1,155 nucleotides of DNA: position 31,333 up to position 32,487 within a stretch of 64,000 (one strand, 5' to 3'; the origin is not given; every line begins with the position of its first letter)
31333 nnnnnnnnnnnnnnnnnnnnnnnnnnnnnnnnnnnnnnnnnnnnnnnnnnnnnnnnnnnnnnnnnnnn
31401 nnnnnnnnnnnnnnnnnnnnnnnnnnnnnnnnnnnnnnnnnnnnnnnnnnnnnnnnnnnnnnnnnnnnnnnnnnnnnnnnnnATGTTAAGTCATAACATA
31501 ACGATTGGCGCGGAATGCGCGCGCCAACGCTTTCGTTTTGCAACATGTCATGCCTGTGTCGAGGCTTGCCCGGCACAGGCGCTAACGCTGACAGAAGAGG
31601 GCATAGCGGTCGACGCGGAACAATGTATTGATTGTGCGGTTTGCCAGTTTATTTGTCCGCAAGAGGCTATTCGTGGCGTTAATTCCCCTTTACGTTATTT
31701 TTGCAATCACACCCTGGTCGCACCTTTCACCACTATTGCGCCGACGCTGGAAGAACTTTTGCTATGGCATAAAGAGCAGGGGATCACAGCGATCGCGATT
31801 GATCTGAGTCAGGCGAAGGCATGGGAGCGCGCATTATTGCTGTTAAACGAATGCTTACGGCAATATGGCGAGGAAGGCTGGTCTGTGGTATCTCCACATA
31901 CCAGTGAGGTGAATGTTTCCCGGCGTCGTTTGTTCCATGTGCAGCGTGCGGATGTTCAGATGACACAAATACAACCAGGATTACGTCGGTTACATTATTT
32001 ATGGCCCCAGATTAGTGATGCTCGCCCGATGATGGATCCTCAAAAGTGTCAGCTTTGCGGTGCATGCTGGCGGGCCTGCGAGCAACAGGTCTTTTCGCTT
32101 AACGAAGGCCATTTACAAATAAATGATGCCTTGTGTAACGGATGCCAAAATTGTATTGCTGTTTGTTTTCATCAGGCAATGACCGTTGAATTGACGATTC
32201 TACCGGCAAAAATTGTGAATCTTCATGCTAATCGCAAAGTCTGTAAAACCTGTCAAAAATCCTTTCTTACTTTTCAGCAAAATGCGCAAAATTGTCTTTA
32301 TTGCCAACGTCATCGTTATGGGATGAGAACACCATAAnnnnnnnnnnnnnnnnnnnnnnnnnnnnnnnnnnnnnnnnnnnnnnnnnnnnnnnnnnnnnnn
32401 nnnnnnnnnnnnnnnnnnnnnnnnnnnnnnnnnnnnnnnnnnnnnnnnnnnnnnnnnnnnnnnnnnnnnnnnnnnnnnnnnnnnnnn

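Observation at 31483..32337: Fourth operon gene is an unusual cytoplasmic polyferredoxin with a C-terminal CxxC-x13-CxxC module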

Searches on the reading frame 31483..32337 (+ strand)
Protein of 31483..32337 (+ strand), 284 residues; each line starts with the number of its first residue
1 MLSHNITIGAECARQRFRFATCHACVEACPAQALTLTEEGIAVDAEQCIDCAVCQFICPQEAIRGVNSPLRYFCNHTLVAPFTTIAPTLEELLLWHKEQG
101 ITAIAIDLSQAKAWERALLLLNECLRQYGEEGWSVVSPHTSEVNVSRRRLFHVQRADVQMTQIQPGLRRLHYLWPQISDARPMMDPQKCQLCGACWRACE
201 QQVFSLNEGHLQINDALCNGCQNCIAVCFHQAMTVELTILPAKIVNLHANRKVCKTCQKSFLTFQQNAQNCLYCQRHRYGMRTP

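Call 3: search_protein_families(proteins=[window:31483-32337:+], library=ncbifam, max_evalue=0.01)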
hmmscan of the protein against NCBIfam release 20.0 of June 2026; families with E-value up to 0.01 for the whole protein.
window:31483-32337:+ (284 aa): 70 families (the best 25 are shown)
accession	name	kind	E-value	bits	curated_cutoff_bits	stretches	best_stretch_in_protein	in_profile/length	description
TIGR04041.1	activase_YjjW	hypoth_equivalog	3.8e-13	49.5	250.2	2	20-62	44-86/276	YjjW family glycine radical enzyme activase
NF058577.1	FdxA_fam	equivalog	1.6e-12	47.4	65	2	21-62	11-52/52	4Fe-4S ferredoxin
NF045790.1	OxalOxreddelta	equivalog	2e-12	46.9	230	2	180-234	253-307/316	oxalate oxidoreductase subunit delta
TIGR02700.1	flavo_MJ0208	hypoth_equivalog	2.7e-12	46.5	251.35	2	16-65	147-196/234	dihydromethanopterin reductase (acceptor)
NF007202.0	PRK09623.1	equivalog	8.7e-12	45.3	166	2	181-236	45-101/105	3-methyl-2-oxobutanoate dehydrogenase subunit delta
TIGR02179.1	PorD_KorD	subfamily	1.4e-11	44.4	60.05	2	180-235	18-74/78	2-oxoacid:acceptor oxidoreductase, delta subunit, pyruvate/2-ketoisovalerate family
NF043069.1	T4HPD_activ_SAM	equivalog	1.6e-11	44.1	425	2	183-234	47-98/299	trans-4-hydroxy-L-proline dehydratase activase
NF040864.1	HgcB_ferredoxin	equivalog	6.2e-11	42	99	2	20-64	17-62/93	mercury methylation ferredoxin HgcB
NF041891.1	hdrA_Methbact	equivalog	1.4e-10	40.1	1300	2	183-237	568-622/762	ferredoxin:CoB-CoM heterodisulfide reductase subunit HdrA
NF038196.1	ferrodoxin_EFR1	subfamily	2.6e-10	40.8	75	2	21-64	188-230/242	EFR1 family ferrodoxin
NF042909.1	FMH_DH_FwdF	exception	6.6e-10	38.6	375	1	20-66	141-198/336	tungsten-dependent formylmethanofuran dehydrogenase subunit FwdF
NF040684.1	PorD_Arch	equivalog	1.1e-09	38.2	120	1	180-235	25-81/85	pyruvate synthase subunit PorD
NF045874.1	Vhu_polyferre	exception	2.1e-09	36.6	600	2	19-63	130-174/381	F420-non-reducing hydrogenase associated-polyferredoxin VhuB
NF005503.0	PRK07118.1-2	equivalog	4.7e-09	35.9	252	1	23-64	144-185/292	RnfABCDGE type electron transport complex subunit B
NF045763.1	PhenlGlyoxDHPadF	equivalog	6.5e-09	35.9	150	1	179-233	23-77/78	NADH-dependent phenylglyoxylate dehydrogenase subunit delta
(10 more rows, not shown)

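Call 5: profile_search(protein=window:31483-32337:+)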
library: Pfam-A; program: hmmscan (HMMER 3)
A. the first sequence (284 residues): domains with independent E <= 10: 36; with E <= 0.001: 10
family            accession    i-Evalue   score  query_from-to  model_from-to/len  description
Fer4_7            PF12838.12    1.2e-06    29.3      22-62          5-52/52  4Fe-4S dicluster domain
Fer4_7            PF12838.12    2.3e-06    28.4     188-232         1-52/52  4Fe-4S dicluster domain
Fer4_9            PF13187.11    1.5e-05    25.3      21-63          4-52/52  4Fe-4S dicluster domain
Fer4_10           PF13237.11    3.4e-05    24.1     183-228         3-52/53  4Fe-4S dicluster domain
Fer4_21           PF14697.11    3.7e-05    24.2     184-229         3-52/59  4Fe-4S dicluster domain
Fer4_9            PF13187.11    5.5e-05    23.6     188-233         1-52/52  4Fe-4S dicluster domain
Fer4_21           PF14697.11    0.00013    22.4      21-63         10-57/59  4Fe-4S dicluster domain
Fer4_10           PF13237.11    0.00019    21.7      22-59         12-53/53  4Fe-4S dicluster domain
LdpA_Fe-S-bd      PF25160.1     0.00027    21.1      24-65          8-45/49  LdpA Fe-S cluster-binding domain
Fer4              PF00037.32    0.00075    19.6      42-64          2-24/24  4Fe-4S binding domain
Fer4_2            PF12797.12     0.0012    19.1      41-59          3-21/22  4Fe-4S binding domain
Fer4              PF00037.32     0.0016    18.6     185-201         4-20/24  4Fe-4S binding domain
Fer4              PF00037.32      0.003    17.7     212-233         2-23/24  4Fe-4S binding domain
Fer4_6            PF12837.12      0.011    16.1      41-63          2-24/24  4Fe-4S binding domain
Fer4_16           PF13484.11      0.016    16.4      21-37          4-20/66  4Fe-4S double cluster binding domain
Fer4_6            PF12837.12      0.018    15.4     212-232         3-23/24  4Fe-4S binding domain
Fer4_6            PF12837.12      0.021    15.2     184-203         4-23/24  4Fe-4S binding domain
Fer4              PF00037.32      0.023    14.9      22-35         11-24/24  4Fe-4S binding domain
Fer4_16           PF13484.11      0.043    15.0      47-66          1-20/66  4Fe-4S double cluster binding domain
Fer4_2            PF12797.12       0.11    13.0     181-199         2-20/22  4Fe-4S binding domain
Fer4_8            PF13183.11       0.15    13.0      45-60          2-17/68  4Fe-4S dicluster domain
Fer4_15           PF13459.11       0.15    13.2     184-211         3-29/66  4Fe-4S single cluster domain
Fer4_17           PF13534.11       0.34    11.9      44-61         42-59/61  4Fe-4S dicluster domain
Fer4_16           PF13484.11        1.1    10.5     218-275         2-60/66  4Fe-4S double cluster binding domain
Fer4_2            PF12797.12        1.1     9.8     213-228         5-20/22  4Fe-4S binding domain

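Call 13: find_homologous_proteins(query=window:31483-32334:+, max_evalue=0.001)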
Query window:31483-32334:+ (284 aa): 18 proteins with E <= 0.001 among 682 candidates.
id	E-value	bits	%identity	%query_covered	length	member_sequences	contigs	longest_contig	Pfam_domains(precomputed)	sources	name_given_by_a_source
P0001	1.3e-193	660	100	100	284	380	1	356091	PF14697.12,PF12797.13,PF12837.13,PF00037.33,PF13484.12,PF12838.13,PF25160.2,PF13237.12,PF13187.12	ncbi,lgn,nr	ncbi:4Fe-4S dicluster domain-containing protein [Escherichia coli]|nr:4Fe-4S dicluster domain-contai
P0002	5.0e-133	461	71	100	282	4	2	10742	PF14697.12,PF12797.13,PF12837.13,PF00037.33,PF13484.12,PF12838.13,PF25160.2,PF13237.12,PF13187.12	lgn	-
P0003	1.5e-102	361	55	99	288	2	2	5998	PF14697.12,PF12797.13,PF12837.13,PF00037.33,PF13484.12,PF12838.13,PF25160.2,PF13237.12,PF13187.12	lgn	-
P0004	3.0e-102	360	53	99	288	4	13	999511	PF14697.12,PF12797.13,PF12837.13,PF00037.33,PF13484.12,PF12838.13,PF25160.2,PF13237.12,PF13187.12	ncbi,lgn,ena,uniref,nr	ncbi:TPA: 4Fe-4S dicluster domain-containing protein [Citrobacter freundii]|uniref:4Fe-4S dicluster 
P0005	4.3e-56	208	40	97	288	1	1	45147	PF14697.12,PF12797.13,PF12837.13,PF00037.33,PF13484.12,PF12838.13,PF25160.2,PF13237.12,PF13183.12,PF13187.12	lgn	-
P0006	1.2e-53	200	35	97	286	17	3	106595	PF14697.12,PF12797.13,PF12837.13,PF00037.33,PF13484.12,PF12838.13,PF25160.2,PF13237.12,PF13183.12,PF12800.13,PF13187.12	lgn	-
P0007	8.7e-51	191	35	97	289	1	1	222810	PF14697.12,PF12797.13,PF12837.13,PF00037.33,PF13484.12,PF12838.13,PF25160.2,PF13237.12,PF13183.12,PF13187.12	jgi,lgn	jgi:ferredoxin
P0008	5.3e-48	182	35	96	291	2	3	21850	PF14697.12,PF12797.13,PF12837.13,PF00037.33,PF13484.12,PF12838.13,PF25160.2,PF13237.12,PF13183.12,PF13187.12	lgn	-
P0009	5.0e-45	172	34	96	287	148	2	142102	PF14697.12,PF12797.13,PF12837.13,PF00037.33,PF13484.12,PF12838.13,PF25160.2,PF13237.12,PF13183.12,PF13187.12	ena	-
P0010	7.1e-44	168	35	96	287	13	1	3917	PF14697.12,PF12797.13,PF12837.13,PF00037.33,PF13484.12,PF12838.13,PF25160.2,PF13237.12,PF13183.12,PF13187.12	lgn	-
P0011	1.6e-41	161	34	97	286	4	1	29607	PF14697.12,PF12797.13,PF12837.13,PF00037.33,PF13484.12,PF12838.13,PF25160.2,PF13237.12,PF13183.12,PF13187.12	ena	-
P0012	1.1e-38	151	32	97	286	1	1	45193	PF14697.12,PF12797.13,PF12837.13,PF00037.33,PF13484.12,PF12838.13,PF25160.2,PF13237.12,PF13187.12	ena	-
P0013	8.6e-38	148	32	96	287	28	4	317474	PF14697.12,PF12797.13,PF12837.13,PF00037.33,PF13484.12,PF12838.13,PF13534.12,PF25160.2,PF13237.12,PF13183.12,PF13187.12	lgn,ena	-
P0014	1.2e-30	125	34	69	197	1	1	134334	PF14697.12,PF12797.13,PF12837.13,PF00037.33,PF12838.13,PF13237.12,PF13187.12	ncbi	ncbi:4Fe-4S binding protein [Pseudescherichia vulneris]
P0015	4.0e-6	45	24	79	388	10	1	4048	PF14697.12,PF12837.13,PF12798.13,PF13484.12,PF12838.13,PF13534.12,PF12800.13,PF12797.13,PF00037.33,PF25160.2,PF13237.12,PF13183.12,PF13187.12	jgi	jgi:4Fe-4S ferredoxin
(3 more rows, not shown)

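Call 16: find_encoding_contigs(protein=P0007, flank=8000, max_places=3)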
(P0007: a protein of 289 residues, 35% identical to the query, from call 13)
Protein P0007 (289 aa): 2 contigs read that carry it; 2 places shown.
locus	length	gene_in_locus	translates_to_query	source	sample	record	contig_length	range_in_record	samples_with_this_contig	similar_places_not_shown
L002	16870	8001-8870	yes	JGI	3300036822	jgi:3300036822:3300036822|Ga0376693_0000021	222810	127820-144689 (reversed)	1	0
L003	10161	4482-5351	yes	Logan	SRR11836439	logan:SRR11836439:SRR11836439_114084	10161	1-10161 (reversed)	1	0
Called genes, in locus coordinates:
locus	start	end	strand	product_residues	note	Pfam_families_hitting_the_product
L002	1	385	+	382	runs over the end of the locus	PF00988:CPSase_sm_chain, PF00117:GATase, PF07722:Peptidase_C26 (faint)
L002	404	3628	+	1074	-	PF25596:CPSase_L_D1, PF02786:CPSase_L_D2, PF02787:CPSase_L_D3, PF25596:CPSase_L_D1, PF02655:ATP-grasp_3 (weak), PF02222:ATP-grasp (weak), PF02786:CPSase_L_D2, PF02142:MGS, +3 more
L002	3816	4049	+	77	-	PF06004:DUF903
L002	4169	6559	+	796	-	PF04879:Molybdop_Fe4S4 (weak), PF00384:Molybdopterin, PF01568:Molydop_binding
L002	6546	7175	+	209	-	PF25160:LdpA_Fe-S-bd (faint), PF13247:Fer4_11, PF12838:Fer4_7 (weak), PF13187:Fer4_9 (weak), PF00037:Fer4, PF12797:Fer4_2 (weak), PF12837:Fer4_6, PF13237:Fer4_10 (weak), +1 more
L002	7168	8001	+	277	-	PF04976:DmsC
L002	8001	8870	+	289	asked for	PF12837:Fer4_6 (faint), PF13237:Fer4_10 (faint), PF12797:Fer4_2 (faint), PF12838:Fer4_7, PF13183:Fer4_8 (faint), PF13187:Fer4_9 (weak), PF14697:Fer4_21, PF00037:Fer4 (weak), +2 more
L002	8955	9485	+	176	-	PF02525:Flavodoxin_2, PF03358:FMN_red (weak)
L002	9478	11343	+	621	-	PF00999:Na_H_Exchanger, PF02254:TrkA_N, PF27452:KefB_C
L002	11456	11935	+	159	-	PF00186:DHFR_1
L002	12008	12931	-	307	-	PF00149:Metallophos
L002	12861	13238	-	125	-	PF04379:DUF525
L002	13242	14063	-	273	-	PF00398:RrnaAD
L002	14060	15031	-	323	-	PF04166:PdxA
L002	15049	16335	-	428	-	PF13623:SurA_N_2, PF13624:SurA_N_3, PF09312:SurA_N, PF13616:Rotamase_3, PF00639:Rotamase, PF13145:Rotamase_2, PF13616:Rotamase_3, PF00639:Rotamase, +1 more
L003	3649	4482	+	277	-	PF04976:DmsC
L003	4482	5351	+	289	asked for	PF12837:Fer4_6 (faint), PF13237:Fer4_10 (faint), PF12797:Fer4_2 (faint), PF12838:Fer4_7, PF13183:Fer4_8 (faint), PF13187:Fer4_9 (weak), PF14697:Fer4_21, PF00037:Fer4 (weak), +2 more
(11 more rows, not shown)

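Call 17: find_encoding_contigs(protein=P0013, flank=8000, max_places=3)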
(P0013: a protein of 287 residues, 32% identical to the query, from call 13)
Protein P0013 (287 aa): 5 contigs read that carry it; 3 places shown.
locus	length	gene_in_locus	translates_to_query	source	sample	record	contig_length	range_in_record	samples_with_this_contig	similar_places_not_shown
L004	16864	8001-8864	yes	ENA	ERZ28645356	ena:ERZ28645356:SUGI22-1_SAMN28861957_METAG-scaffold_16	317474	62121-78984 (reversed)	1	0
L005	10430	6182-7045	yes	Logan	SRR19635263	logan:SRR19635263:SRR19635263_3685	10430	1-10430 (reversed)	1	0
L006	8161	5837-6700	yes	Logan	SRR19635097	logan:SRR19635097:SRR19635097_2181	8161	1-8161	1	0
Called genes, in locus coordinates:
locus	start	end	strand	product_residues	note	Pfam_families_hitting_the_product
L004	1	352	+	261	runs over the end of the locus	PF02633:Creatininase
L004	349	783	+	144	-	PF00359:PTS_EIIA_2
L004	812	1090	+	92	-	PF02302:PTS_IIB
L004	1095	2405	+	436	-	PF03611:EIIC-GAT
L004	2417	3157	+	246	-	PF13580:SIS_2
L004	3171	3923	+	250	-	PF00392:GntR, PF07702:UTRA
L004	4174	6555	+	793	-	PF04879:Molybdop_Fe4S4 (weak), PF00384:Molybdopterin, PF01568:Molydop_binding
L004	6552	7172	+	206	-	PF25160:LdpA_Fe-S-bd (faint), PF13237:Fer4_10 (faint), PF13247:Fer4_11, PF12838:Fer4_7 (weak), PF13187:Fer4_9 (weak), PF12797:Fer4_2 (weak), PF12837:Fer4_6, PF00037:Fer4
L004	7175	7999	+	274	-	PF04976:DmsC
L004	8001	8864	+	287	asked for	PF12838:Fer4_7 (weak), PF13187:Fer4_9 (weak), PF25160:LdpA_Fe-S-bd (weak), PF00037:Fer4, PF12837:Fer4_6 (weak), PF13237:Fer4_10 (weak), PF14697:Fer4_21 (weak), PF12838:Fer4_7, +5 more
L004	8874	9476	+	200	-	PF02613:Nitrate_red_del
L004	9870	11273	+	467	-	PF01654:Cyt_bd_oxida_I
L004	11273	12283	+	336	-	PF02322:Cyt_bd_oxida_II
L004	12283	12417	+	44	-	PF10617:DUF2474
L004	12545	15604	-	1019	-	PF00384:Molybdopterin, PF01568:Molydop_binding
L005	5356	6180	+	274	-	PF04976:DmsC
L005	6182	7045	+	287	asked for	PF12838:Fer4_7 (weak), PF13187:Fer4_9 (weak), PF25160:LdpA_Fe-S-bd (weak), PF00037:Fer4, PF12837:Fer4_6 (weak), PF13237:Fer4_10 (weak), PF14697:Fer4_21 (weak), PF12838:Fer4_7, +5 more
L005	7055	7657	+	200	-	PF02613:Nitrate_red_del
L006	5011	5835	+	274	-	PF04976:DmsC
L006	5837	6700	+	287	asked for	PF12838:Fer4_7 (weak), PF13187:Fer4_9 (weak), PF25160:LdpA_Fe-S-bd (weak), PF00037:Fer4, PF12837:Fer4_6 (weak), PF13237:Fer4_10 (weak), PF14697:Fer4_21 (weak), PF12838:Fer4_7, +5 more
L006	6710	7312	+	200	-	PF02613:Nitrate_red_del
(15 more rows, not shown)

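Call 20: search_solved_structures(query=A1, max_evalue=0.01, show_alignments=2)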
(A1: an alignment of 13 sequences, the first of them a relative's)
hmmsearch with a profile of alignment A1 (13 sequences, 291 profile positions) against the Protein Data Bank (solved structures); distinct sequences matched with E-value up to 0.01: 188 (the best 60 are shown).
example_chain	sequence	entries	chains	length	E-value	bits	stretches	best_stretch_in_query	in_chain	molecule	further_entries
9sw6_G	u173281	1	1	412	2.1e-36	128.6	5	186-256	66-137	Polyferredoxin protein MvhB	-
9sfi_T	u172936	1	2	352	3.1e-27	98.5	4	188-243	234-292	4Fe-4S ferredoxin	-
5t5i_F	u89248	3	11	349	1e-26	96.8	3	188-261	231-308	Tungsten formylmethanofuran dehydrogenase subunit fwdF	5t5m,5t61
9sw6_H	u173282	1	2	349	5.4e-25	91.1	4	182-220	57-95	Tungsten formylmethanofuran dehydrogenase, subunit F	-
7bkb_K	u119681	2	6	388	2.3e-24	89.1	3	203-243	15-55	Formylmethanofuran dehydrogenase, subunit F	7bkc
9sfi_O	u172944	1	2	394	5.3e-23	84.6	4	188-250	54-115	Ferredoxin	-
7zc6_B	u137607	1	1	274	1.2e-13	54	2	11-76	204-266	RnfB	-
9eri_B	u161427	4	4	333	5.2e-13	51.8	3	188-243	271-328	Na(+)-translocating ferredoxin:NAD(+) oxidoreductase complex subunit B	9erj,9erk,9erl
5odc_A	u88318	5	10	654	2.2e-12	49.8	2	185-242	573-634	Heterodisulfide reductase, subunit A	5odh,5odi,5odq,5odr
9sfi_A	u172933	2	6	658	7.2e-11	44.8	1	182-243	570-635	CoB--CoM heterodisulfide reductase iron-sulfur subunit A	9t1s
7np8_A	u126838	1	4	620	2.2e-10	43.2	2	189-244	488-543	Coenzyme F420-dependent sulfite reductase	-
6cz7_B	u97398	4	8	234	2.8e-10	42.8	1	31-87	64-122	4Fe-4S ferredoxin, iron-sulfur binding domain protein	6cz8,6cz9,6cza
8rvu_a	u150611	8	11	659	8.1e-10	41.4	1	28-72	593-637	H(2):CoB-CoM heterodisulfide,ferredoxin reductase subunit A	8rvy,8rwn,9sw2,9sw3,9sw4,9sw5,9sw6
8rvv_A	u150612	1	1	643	1.2e-09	40.8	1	28-72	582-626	H(2):CoB-CoM heterodisulfide,ferredoxin reductase subunit A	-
9bt4_G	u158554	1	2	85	8.7e-09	38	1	182-243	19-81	Pyruvate:Ferredoxin Oxidoreductase, subunit delta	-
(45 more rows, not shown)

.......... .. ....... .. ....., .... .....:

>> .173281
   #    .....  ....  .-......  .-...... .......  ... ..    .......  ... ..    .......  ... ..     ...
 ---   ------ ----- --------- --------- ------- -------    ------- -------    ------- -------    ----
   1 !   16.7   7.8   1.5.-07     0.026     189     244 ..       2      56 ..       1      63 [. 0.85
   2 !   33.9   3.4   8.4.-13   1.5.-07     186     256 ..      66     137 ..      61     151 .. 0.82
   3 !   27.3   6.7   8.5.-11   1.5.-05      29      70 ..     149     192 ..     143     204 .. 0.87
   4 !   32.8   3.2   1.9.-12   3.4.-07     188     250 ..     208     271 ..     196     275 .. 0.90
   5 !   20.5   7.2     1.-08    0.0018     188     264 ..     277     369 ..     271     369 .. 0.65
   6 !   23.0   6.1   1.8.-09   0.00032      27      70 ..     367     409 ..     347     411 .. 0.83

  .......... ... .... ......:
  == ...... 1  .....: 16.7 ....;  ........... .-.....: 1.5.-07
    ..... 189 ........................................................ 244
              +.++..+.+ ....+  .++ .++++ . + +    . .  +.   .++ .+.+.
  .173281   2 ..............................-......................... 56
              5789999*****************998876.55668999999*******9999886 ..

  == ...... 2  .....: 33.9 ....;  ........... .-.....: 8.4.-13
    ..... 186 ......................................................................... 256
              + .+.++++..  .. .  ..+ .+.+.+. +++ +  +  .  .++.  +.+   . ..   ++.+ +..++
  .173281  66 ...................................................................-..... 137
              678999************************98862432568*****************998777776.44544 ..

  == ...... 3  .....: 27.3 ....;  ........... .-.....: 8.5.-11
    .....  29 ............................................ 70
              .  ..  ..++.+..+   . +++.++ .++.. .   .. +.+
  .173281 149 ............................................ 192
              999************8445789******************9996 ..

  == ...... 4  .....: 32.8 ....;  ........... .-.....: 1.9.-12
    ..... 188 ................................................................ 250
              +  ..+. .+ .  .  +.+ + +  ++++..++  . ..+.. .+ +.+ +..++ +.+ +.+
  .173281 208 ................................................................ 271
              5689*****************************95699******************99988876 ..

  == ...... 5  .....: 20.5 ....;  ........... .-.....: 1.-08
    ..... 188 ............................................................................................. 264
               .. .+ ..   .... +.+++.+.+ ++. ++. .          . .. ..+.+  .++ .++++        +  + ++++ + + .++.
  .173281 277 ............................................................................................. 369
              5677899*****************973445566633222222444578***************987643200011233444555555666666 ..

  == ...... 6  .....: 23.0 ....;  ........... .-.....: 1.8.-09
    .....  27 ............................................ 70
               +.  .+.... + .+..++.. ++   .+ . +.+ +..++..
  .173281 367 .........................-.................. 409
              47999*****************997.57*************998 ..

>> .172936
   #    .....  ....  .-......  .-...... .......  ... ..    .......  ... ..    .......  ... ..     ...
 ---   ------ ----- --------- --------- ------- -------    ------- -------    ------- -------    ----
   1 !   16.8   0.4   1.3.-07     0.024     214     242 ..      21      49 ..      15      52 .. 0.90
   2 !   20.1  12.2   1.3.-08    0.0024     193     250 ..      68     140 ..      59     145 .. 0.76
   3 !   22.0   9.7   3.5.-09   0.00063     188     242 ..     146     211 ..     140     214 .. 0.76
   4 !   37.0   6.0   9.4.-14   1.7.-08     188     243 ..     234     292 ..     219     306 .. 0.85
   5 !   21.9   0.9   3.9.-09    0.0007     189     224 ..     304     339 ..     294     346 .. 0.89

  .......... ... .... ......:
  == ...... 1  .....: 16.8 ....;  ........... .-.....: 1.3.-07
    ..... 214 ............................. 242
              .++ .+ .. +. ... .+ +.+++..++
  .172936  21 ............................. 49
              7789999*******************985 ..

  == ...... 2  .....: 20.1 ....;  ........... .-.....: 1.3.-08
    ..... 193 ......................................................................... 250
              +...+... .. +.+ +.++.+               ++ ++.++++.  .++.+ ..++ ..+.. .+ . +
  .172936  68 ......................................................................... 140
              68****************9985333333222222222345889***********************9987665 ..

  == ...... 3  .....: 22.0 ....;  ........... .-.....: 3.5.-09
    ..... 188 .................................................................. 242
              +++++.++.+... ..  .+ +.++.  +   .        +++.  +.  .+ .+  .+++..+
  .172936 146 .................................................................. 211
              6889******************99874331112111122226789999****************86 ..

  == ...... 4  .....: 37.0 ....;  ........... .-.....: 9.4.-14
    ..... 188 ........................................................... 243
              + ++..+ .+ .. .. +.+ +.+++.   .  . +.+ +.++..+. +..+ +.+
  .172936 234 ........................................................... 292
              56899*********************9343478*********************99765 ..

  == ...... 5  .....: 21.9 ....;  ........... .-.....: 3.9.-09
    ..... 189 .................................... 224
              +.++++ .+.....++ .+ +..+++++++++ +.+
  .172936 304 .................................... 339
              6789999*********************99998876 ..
